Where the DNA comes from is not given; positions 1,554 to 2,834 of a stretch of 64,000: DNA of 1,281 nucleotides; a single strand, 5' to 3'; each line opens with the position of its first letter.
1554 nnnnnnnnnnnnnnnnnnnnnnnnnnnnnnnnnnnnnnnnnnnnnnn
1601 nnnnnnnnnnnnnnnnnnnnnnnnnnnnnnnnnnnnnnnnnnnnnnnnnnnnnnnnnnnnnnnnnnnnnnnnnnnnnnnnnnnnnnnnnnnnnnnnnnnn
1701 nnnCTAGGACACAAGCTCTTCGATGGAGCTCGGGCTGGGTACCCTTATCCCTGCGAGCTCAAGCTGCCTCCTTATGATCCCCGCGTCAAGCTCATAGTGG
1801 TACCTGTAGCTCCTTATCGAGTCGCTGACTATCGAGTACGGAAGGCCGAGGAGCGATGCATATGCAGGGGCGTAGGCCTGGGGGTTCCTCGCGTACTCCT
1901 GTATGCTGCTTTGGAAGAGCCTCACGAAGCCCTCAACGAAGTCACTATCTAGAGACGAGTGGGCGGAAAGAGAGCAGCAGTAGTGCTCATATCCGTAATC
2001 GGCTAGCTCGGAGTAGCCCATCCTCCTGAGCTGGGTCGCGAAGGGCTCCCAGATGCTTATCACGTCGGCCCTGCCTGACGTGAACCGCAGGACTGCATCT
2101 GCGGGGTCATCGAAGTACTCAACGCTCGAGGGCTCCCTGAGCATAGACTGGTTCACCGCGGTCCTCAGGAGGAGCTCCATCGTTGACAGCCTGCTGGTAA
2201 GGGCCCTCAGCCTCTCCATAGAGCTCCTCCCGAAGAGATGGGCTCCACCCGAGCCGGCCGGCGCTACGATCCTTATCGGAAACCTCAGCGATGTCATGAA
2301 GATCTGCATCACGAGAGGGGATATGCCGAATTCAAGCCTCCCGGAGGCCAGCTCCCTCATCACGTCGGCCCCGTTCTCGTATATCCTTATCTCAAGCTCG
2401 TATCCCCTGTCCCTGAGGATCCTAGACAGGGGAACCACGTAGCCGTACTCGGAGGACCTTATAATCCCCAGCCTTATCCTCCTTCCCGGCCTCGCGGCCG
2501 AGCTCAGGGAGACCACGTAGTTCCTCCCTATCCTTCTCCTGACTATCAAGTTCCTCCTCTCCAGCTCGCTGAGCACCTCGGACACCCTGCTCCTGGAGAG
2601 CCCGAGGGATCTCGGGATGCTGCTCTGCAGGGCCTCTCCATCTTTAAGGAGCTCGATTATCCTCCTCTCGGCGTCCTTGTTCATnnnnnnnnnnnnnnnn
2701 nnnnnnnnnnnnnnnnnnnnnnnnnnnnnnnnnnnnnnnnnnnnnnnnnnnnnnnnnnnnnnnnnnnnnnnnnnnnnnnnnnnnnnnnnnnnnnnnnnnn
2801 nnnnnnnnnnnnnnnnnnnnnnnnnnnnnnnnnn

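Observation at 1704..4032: wHTH-substrate-binding-fold sensor with twin operators gating one shared bidirectional TATA and an NCS1 permease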

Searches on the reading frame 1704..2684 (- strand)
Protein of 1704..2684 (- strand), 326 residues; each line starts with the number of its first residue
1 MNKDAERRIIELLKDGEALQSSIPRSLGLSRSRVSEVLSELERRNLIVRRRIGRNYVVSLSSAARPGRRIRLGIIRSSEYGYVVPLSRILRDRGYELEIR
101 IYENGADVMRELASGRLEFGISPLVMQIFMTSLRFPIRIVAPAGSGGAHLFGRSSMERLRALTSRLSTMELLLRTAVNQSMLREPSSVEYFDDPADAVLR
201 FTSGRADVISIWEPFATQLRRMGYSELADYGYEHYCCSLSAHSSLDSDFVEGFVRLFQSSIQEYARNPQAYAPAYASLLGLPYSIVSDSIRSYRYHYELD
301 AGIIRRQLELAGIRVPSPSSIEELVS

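Call 3: search_protein_families(library=pfam, proteins=[window:1704-2684:-], max_evalue=0.01)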
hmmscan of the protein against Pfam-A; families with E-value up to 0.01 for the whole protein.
window:1704-2684:- (326 aa): 7 families
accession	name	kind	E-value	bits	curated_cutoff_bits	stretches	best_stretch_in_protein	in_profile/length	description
PF24034.1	DUF7343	-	6.3e-13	48.8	27.6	1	6-60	5-61/62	Domain of unknown function (DUF7343)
PF01978.25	TrmB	-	6.1e-05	23.2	25.6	1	11-52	16-57/68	Sugar-specific transcriptional regulator TrmB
PF12802.13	MarR_2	-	0.00032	21.2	27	1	6-51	7-54/61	MarR family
PF13545.12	HTH_Crp_2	-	0.0008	19.8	27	1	26-52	31-59/70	Crp-like helix-turn-helix domain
PF03466.25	LysR_substrate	-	0.0017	18.2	28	1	65-122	3-61/209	LysR substrate binding domain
PF01047.28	MarR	-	0.0034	17.7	24.6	1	17-51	17-51/59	MarR family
PF01022.26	HTH_5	-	0.0057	16.9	22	0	7-47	5-45/47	Bacterial regulatory protein, arsR family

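Call 4: search_protein_families(library=ncbifam, proteins=[window:1704-2684:-], max_evalue=0.01)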
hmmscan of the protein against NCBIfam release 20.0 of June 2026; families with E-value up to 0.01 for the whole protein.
window:1704-2684:- (326 aa): 4 families
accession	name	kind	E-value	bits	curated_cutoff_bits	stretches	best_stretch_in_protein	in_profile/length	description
NF033788.1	HTH_metalloreg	subfamily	6.4e-07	29.1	55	1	7-62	14-70/77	metalloregulator ArsR/SmtB family transcription factor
TIGR01884.1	cas_HTH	subfamily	0.00032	20.2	60.2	1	4-55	142-195/202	CRISPR-associated CARF protein Csa3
NF033789.1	repress_SdpR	subfamily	0.0014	18.5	100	1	4-60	8-64/79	autorepressor SdpR family transcription factor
TIGR01728.1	SsuA_fam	subfamily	0.0076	15.5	163.5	0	171-225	117-170/290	aliphatic sulfonate ABC transporter substrate-binding protein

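Call 6: find_homologous_proteins(query=window:1704-2684:-)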
Query window:1704-2684:- (326 aa): 56 proteins with E <= 0.001 among 6217 candidates.
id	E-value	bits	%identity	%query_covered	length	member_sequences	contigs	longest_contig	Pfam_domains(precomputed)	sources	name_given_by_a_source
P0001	4.9e-199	678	98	100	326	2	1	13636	PF24034.2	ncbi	ncbi:MAG: DUF7343 domain-containing protein [Nitrososphaeria archaeon]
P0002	1.0e-112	395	55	98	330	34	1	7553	PF01978.26,PF24034.2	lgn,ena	-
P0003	1.6e-109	384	50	100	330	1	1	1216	PF01978.26,PF24034.2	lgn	-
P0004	5.2e-109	382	54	100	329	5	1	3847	PF01978.26,PF24034.2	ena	-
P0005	1.4e-108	381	51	100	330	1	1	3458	PF01978.26,PF24034.2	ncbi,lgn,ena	-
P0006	3.7e-108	380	52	100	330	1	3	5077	PF01047.29,PF01978.26,PF01022.27,PF24034.2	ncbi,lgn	-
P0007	2.1e-105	371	50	100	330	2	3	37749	PF01978.26,PF24034.2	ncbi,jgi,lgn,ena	-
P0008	2.4e-80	288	44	99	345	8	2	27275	PF24034.2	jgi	-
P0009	9.0e-76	273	40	99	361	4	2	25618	PF13379.12,PF24034.2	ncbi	ncbi:MAG: DUF7343 domain-containing protein [Thermoprotei archaeon]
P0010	1.2e-67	247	53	61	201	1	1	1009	PF01978.26,PF24034.2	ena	-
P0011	1.1e-64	237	42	98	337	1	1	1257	PF13379.12,PF01047.29,PF12802.14,PF24034.2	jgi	-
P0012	2.7e-63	232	40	99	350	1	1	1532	PF13379.12,PF24034.2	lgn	-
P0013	3.1e-63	232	51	63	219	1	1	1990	-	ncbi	-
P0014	2.7e-62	229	41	98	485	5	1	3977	PF13379.12,PF24034.2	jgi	-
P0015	3.1e-62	229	38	95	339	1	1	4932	PF13379.12,PF01047.29,PF12802.14,PF24034.2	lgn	-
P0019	5.0e-60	222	37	98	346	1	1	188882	PF13379.12,PF24034.2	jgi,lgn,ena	-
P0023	1.5e-58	217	40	98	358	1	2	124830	PF13379.12,PF24034.2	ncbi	ncbi:MAG: DUF7343 domain-containing protein [Nitrososphaerales archaeon]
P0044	4.6e-42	163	33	96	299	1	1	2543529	PF01047.29,PF13412.13,PF13545.13,PF24034.2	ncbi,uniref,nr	ncbi:MarR family transcriptional regulator [Sulfolobus sp. E5-1-F]|uniref:MarR family transcriptiona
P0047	8.5e-40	155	32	96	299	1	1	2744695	PF01047.29,PF13412.13,PF12802.14,PF13545.13,PF24034.2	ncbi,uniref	ncbi:MarR family transcriptional regulator [Sulfolobus tengchongensis]|uniref:MarR family transcript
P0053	1.3e-20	92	30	90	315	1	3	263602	PF01978.26,PF24034.2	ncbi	ncbi:MAG: helix-turn-helix domain-containing protein [Thermoplasmatales archaeon]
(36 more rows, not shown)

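Call 17: find_encoding_contigs(protein=P0007, flank=5000, max_places=3)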
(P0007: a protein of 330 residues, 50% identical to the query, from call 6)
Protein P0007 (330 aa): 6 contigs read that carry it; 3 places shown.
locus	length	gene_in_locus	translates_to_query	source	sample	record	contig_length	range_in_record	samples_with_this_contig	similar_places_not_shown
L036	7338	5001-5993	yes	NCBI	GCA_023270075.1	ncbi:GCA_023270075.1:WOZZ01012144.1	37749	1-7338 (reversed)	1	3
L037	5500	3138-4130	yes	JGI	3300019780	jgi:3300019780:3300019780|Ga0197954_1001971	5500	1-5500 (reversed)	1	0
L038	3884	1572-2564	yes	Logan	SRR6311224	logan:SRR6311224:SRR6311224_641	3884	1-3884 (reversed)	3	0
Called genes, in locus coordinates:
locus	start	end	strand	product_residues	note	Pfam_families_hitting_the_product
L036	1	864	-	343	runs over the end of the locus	PF01073:3Beta_HSD, PF01370:Epimerase, PF02719:Polysacc_synt_2, PF04321:RmlD_sub_bind, PF16363:GDP_Man_Dehyd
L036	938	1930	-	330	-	PF00248:Aldo_ket_red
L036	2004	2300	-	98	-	-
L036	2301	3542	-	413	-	PF06745:ATPase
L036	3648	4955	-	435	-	PF02133:Transp_cyt_pur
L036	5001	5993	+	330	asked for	PF01978:TrmB (faint), PF24034:DUF7343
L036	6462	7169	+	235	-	PF04055:Radical_SAM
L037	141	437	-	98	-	-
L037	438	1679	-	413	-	PF06745:ATPase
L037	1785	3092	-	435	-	PF02133:Transp_cyt_pur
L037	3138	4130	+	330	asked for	PF01978:TrmB (faint), PF24034:DUF7343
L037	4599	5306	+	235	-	PF04055:Radical_SAM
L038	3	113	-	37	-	?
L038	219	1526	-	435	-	PF02133:Transp_cyt_pur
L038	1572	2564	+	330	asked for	PF01978:TrmB (faint), PF24034:DUF7343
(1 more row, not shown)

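Call 18: find_encoding_contigs(protein=P0008, flank=5000, max_places=2)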
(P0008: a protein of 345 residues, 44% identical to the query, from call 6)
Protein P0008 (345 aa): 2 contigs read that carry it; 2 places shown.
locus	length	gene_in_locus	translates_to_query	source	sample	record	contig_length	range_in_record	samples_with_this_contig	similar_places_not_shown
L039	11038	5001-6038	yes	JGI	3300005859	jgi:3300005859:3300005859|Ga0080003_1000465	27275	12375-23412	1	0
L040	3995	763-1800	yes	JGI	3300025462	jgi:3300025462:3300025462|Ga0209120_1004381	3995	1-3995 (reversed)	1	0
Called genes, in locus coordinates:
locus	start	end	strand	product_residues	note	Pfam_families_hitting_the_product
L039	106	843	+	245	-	PF01982:CTP-dep_RFKase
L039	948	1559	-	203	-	-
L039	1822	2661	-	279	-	PF03372:Exo_endo_phos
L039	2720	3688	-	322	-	PF00389:2-Hacid_dh, PF02826:2-Hacid_dh_C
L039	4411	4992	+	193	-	PF01810:LysE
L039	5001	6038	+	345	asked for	PF24034:DUF7343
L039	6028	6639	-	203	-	-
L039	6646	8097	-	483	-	PF01134:GIDA (faint), PF01266:DAO (faint), PF01946:Thi4 (faint), PF03486:HI0933_like (faint), PF07992:Pyr_redox_2 (faint), PF13738:Pyr_redox_3 (faint), PF21688:FAD-depend_C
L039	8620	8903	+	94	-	-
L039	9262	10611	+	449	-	PF00890:FAD_binding_2 (faint), PF01134:GIDA (faint), PF01262:AlaDh_PNT_C (faint), PF01266:DAO (faint), PF07992:Pyr_redox_2, PF13738:Pyr_redox_3, PF00070:Pyr_redox, PF02852:Pyr_redox_dim, +3 more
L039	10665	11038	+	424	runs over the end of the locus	PF03030:H_PPase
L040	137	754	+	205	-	PF01810:LysE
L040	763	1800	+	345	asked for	PF24034:DUF7343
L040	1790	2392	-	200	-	-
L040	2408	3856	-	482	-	PF01134:GIDA (faint), PF01266:DAO (faint), PF01946:Thi4 (faint), PF03486:HI0933_like (faint), PF07992:Pyr_redox_2 (faint), PF13738:Pyr_redox_3 (faint), PF21688:FAD-depend_C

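Call 19: find_encoding_contigs(protein=P0009, flank=5000, max_places=2)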
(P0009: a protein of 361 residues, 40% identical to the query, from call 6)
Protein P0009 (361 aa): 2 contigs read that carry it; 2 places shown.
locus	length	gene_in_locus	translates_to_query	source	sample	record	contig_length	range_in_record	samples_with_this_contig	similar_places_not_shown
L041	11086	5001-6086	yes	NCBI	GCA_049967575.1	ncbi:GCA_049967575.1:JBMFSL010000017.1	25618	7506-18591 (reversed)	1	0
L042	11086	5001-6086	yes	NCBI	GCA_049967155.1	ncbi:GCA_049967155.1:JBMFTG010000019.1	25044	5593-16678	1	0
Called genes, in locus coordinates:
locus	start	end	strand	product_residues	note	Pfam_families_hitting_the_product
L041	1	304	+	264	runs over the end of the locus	PF13580:SIS_2, PF22645:GKRP_SIS_N, PF01380:SIS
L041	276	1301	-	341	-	PF00144:Beta-lactamase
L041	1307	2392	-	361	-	PF07075:NamZ_N, PF20732:NamZ_C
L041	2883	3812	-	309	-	PF00389:2-Hacid_dh, PF02826:2-Hacid_dh_C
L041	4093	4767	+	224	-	PF01810:LysE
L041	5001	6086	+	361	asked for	PF24034:DUF7343, PF13379:NMT1_2 (faint)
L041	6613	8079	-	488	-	PF01134:GIDA (faint), PF01266:DAO (faint), PF01946:Thi4 (weak), PF03486:HI0933_like (faint), PF07992:Pyr_redox_2 (faint), PF13738:Pyr_redox_3 (faint), PF21688:FAD-depend_C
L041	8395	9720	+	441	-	PF00890:FAD_binding_2 (faint), PF01266:DAO (faint), PF03486:HI0933_like (faint), PF07992:Pyr_redox_2, PF13450:NAD_binding_8 (faint), PF13738:Pyr_redox_3, PF00070:Pyr_redox, PF02852:Pyr_redox_dim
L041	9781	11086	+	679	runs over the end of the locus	PF03030:H_PPase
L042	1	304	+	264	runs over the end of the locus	PF13580:SIS_2, PF22645:GKRP_SIS_N, PF01380:SIS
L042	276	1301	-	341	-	PF00144:Beta-lactamase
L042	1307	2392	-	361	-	PF07075:NamZ_N, PF20732:NamZ_C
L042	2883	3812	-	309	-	PF00389:2-Hacid_dh, PF02826:2-Hacid_dh_C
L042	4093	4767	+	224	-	PF01810:LysE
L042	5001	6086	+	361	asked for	PF24034:DUF7343, PF13379:NMT1_2 (faint)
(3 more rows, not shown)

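Call 21: find_encoding_contigs(protein=P0002, flank=3000, max_places=2)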
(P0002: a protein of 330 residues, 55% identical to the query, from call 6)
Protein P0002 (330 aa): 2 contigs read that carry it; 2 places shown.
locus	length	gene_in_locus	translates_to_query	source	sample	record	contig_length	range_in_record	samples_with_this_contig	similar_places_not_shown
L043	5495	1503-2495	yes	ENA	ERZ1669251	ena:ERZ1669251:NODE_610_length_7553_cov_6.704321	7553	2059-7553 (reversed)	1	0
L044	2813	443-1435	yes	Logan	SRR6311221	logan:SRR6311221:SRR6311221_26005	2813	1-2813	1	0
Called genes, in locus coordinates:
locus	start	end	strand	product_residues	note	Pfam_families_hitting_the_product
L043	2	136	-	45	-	?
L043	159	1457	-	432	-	PF02133:Transp_cyt_pur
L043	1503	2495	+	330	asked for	PF01978:TrmB (weak), PF24034:DUF7343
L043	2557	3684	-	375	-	PF00266:Aminotran_5, PF01053:Cys_Met_Meta_PP (weak)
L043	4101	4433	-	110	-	PF00355:Rieske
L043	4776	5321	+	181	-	PF13302:Acetyltransf_3 (weak), PF13420:Acetyltransf_4 (weak), PF00583:Acetyltransf_1, PF13673:Acetyltransf_10, PF13508:Acetyltransf_7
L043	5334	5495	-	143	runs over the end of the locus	PF03364:Polyketide_cyc (weak)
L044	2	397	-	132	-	?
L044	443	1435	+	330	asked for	PF01978:TrmB (weak), PF24034:DUF7343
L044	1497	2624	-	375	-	PF00266:Aminotran_5, PF01053:Cys_Met_Meta_PP (weak)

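Call 22: find_encoding_contigs(protein=P0004, flank=3000, max_places=2)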
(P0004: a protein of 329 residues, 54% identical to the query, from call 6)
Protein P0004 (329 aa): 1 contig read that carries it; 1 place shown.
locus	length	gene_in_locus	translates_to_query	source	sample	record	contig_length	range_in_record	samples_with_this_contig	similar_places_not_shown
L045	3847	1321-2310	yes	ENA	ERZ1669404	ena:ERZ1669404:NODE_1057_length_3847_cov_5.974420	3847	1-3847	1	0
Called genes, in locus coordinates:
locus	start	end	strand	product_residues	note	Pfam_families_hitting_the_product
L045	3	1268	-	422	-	?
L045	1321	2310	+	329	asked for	PF01978:TrmB (weak), PF24034:DUF7343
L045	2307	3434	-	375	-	PF00266:Aminotran_5, PF01053:Cys_Met_Meta_PP (weak)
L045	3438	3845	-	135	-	?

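Call 23: find_encoding_contigs(protein=P0006, flank=3000, max_places=2)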
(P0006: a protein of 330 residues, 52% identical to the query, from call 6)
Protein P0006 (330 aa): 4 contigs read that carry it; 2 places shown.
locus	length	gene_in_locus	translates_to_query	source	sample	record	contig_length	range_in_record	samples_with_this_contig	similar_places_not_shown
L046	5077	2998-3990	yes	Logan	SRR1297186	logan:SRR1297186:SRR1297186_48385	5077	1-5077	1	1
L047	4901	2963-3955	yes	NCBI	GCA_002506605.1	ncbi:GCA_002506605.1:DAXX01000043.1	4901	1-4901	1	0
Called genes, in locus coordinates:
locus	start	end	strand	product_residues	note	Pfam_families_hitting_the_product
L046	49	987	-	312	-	PF00248:Aldo_ket_red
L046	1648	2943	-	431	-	PF02133:Transp_cyt_pur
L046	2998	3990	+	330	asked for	PF01022:HTH_5 (faint), PF01047:MarR (weak), PF01978:TrmB (weak), PF24034:DUF7343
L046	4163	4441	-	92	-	-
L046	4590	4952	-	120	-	PF00266:Aminotran_5 (weak)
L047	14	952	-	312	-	PF00248:Aldo_ket_red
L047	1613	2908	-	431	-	PF02133:Transp_cyt_pur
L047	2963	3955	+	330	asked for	PF01022:HTH_5 (faint), PF01047:MarR (weak), PF01978:TrmB (weak), PF24034:DUF7343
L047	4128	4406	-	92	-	-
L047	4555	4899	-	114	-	?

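Call 26: search_solved_structures(query=A1, max_evalue=1, show_alignments=2)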
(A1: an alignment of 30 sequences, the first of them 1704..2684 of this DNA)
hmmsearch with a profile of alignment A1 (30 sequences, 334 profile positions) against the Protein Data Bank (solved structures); distinct sequences matched with E-value up to 1: 59.
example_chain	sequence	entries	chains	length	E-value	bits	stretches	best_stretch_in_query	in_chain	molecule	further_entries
3un6_A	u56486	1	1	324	1.5e-09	40.4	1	64-294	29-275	ABC transporter substrate-binding protein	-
2x26_A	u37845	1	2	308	8.7e-07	31.3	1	72-293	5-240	PERIPLASMIC ALIPHATIC SULPHONATES-BINDING PROTEIN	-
3e4r_A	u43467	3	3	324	1.2e-05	27.6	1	69-295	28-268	Nitrate transport protein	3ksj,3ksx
6ssy_A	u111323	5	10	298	0.00019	23.6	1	78-236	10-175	Taurine-binding periplasmic protein | Taurine ABC transporter substrate-binding protein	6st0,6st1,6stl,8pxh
4mnu_A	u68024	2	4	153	0.001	21.2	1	11-96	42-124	SlyA-like transcription regulator | MarR family transcriptional regulator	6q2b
2fbi_A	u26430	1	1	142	0.0049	19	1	5-63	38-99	probable transcriptional regulator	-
8za5_A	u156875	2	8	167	0.008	18.3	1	8-60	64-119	MarR-family transcriptional regulator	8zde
3tgn_A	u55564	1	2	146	0.0082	18.2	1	3-61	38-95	Adc operon repressor AdcR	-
9vg2_A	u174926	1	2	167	0.0088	18.1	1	8-60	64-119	MarR-family transcriptional regulator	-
2eth_A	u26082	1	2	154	0.0099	18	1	21-66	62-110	transcriptional regulator, putative, Mar family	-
2vxz_A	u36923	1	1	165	0.013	17.6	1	7-81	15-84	PYRSV_GP04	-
2cyy_A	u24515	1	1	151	0.026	16.6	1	3-50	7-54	Putative HTH-type transcriptional regulator PH1519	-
3zmd_A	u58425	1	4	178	0.027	16.5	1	7-52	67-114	PUTATIVE TRANSCRIPTIONAL REGULATOR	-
9fhl_c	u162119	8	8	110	0.03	16.4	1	3-61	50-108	Small ribosomal subunit protein eS25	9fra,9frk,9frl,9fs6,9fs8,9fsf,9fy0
1ri7_A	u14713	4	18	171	0.035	16.2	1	3-50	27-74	Putative transcriptional regulator | Putative HTH-type transcriptional regulator PH1519 | Uncharacterized HTH-type transcriptional regulator PH1519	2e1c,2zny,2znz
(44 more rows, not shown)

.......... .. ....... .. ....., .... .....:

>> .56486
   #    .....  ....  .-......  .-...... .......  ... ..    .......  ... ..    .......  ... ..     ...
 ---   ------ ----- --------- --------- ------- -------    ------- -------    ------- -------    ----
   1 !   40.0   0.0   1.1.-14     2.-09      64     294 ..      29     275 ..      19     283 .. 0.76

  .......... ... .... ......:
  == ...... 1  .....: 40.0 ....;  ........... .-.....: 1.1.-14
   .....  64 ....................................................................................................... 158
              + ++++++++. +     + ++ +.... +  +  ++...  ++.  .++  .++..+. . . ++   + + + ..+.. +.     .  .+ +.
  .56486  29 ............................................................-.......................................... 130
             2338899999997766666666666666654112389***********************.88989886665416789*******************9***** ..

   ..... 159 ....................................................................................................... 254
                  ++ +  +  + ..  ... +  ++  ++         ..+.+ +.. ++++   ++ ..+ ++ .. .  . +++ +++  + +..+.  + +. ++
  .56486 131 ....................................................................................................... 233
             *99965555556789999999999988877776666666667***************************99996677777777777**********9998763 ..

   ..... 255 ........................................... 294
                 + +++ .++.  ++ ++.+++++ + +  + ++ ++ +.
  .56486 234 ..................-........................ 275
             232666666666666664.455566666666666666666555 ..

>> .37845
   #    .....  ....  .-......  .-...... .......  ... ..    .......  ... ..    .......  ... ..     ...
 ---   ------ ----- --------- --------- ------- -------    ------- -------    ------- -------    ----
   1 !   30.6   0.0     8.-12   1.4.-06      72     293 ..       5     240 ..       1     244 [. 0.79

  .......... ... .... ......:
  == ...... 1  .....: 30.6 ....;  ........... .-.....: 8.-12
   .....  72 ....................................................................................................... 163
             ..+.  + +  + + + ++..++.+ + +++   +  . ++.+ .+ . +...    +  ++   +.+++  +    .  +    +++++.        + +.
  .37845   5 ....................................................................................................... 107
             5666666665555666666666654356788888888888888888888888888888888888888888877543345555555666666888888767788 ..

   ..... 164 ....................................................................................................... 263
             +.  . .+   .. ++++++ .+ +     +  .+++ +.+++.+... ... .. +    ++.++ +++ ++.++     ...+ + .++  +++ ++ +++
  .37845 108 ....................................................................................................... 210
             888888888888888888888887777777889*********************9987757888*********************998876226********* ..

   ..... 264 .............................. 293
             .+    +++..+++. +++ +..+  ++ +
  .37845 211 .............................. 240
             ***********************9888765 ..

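Call 28: find_encoding_contigs(protein=P0044, flank=5000, max_places=1)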
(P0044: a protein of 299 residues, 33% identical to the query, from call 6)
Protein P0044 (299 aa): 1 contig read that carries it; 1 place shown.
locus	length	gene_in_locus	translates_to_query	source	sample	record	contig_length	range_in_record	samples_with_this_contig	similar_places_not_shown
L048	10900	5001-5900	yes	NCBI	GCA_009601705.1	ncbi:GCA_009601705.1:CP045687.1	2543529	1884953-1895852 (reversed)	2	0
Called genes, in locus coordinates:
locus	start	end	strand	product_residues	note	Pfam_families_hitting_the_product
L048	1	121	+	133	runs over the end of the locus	PF02635:DsrE (weak), PF13686:DrsE_2 (weak)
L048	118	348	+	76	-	PF01206:TusA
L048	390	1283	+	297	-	PF00291:PALP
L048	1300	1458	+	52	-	-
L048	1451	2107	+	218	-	-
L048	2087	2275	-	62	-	-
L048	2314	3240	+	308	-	PF04055:Radical_SAM, PF06463:Mob_synth_C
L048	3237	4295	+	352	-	PF01321:Creatinase_N, PF00557:Peptidase_M24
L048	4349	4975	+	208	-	PF01227:GTP_cyclohydroI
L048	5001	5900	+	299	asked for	PF01047:MarR, PF13412:HTH_24, PF13545:HTH_Crp_2 (faint), PF24034:DUF7343 (weak)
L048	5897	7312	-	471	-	PF03951:Gln-synt_N, PF00120:Gln-synt_C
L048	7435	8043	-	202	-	PF13476:AAA_23 (weak), PF13555:AAA_29 (weak), PF00005:ABC_tran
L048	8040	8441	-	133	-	PF13905:Thioredoxin_8 (faint), PF00085:Thioredoxin, PF13098:Thioredoxin_2 (weak)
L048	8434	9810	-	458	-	PF00501:AMP-binding, PF13193:AMP-binding_C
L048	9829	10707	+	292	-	-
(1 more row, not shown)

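Call 29: find_encoding_contigs(protein=P0019, flank=5000, max_places=1)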
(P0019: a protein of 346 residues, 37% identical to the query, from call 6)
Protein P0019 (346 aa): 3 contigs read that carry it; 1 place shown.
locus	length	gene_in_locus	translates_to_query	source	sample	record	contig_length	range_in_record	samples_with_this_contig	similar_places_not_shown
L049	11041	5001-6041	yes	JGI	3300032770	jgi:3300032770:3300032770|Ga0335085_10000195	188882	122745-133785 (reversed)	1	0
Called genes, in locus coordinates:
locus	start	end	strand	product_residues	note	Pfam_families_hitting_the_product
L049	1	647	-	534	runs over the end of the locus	PF00324:AA_permease, PF13520:AA_permease_2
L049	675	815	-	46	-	-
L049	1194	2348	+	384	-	PF08240:ADH_N, PF16912:Glu_dehyd_C, PF00107:ADH_zinc_N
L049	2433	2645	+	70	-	PF04014:MazE_antitoxin, PF15937:PrlF_antitoxin (weak)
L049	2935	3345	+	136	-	-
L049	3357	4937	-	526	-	PF13520:AA_permease_2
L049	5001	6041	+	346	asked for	PF24034:DUF7343, PF13379:NMT1_2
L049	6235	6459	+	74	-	PF04014:MazE_antitoxin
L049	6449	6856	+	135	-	PF01850:PIN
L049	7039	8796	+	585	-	PF02776:TPP_enzyme_N, PF00205:TPP_enzyme_M, PF02775:TPP_enzyme_C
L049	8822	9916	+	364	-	PF01408:GFO_IDH_MocA, PF02894:GFO_IDH_MocA_C, PF22725:GFO_IDH_MocA_C3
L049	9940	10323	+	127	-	PF01243:PNPOx_N, PF12900:Pyridox_ox_2 (weak)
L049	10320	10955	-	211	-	-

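Call 30: find_encoding_contigs(protein=P0023, flank=5000, max_places=1)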
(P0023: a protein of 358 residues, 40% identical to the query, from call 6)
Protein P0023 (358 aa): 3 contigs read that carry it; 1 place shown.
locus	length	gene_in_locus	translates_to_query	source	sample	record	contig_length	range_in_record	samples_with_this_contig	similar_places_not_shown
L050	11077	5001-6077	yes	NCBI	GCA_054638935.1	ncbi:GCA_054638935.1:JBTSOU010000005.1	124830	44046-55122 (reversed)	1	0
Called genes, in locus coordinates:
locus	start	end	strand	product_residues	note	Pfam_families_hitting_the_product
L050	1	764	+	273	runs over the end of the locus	PF02371:Transposase_20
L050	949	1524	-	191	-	PF14417:MEDS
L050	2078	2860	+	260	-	-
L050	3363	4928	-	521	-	PF13520:AA_permease_2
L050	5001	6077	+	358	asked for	PF24034:DUF7343, PF13379:NMT1_2 (weak)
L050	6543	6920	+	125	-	-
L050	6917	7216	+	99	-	PF01940:DUF92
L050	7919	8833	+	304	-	PF01548:DEDD_Tnp_IS110, PF02371:Transposase_20 (weak)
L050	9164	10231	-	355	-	PF01548:DEDD_Tnp_IS110, PF02371:Transposase_20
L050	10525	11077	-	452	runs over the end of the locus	PF04471:Mrr_cat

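Call 35: predict_structure(alignment_id=A1)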
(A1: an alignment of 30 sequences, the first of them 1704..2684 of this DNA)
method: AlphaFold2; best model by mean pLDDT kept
length: 326 residues; sequences in the alignment: 30
mean_pLDDT: 91.4   pTM: 0.79
mean pLDDT of the five models: 91.4, 91.2, 91.2, 90.9, 90.5
residues with pLDDT >= 90: 257; 70-90: 58; 50-70: 10; < 50: 1
segments of 3 or more residues with pLDDT < 50: none
pLDDT, mean of each block of 10 residues (from residue 1): 85 86 94 94 89 86 66 95 97 94 94 94 95 92 95 82 96 95 93 95 96 95 92 92 92 97 96 93 91 92 94 86 78
secondary structure, 60 per line:
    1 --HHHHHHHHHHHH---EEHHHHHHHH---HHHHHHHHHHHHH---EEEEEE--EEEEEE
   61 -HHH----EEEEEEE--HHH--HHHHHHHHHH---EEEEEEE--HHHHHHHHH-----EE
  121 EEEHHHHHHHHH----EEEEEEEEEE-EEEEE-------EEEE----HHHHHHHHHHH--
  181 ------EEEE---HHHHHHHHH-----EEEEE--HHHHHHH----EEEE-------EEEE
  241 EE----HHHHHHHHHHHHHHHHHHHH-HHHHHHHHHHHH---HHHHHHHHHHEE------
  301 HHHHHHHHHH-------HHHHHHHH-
elements in order: H3-14 H20-27 H31-43 E47-52 E55-60 E69-75 H83-92 E96-102 H105-113 E119-123 H124-132 E137-146 E148-152 E160-163 H168-178 E187-190 H194-202 E208-212 H215-221 E226-229 E237-242 H247-266 H268-279 H283-292 H301-310 H318-325
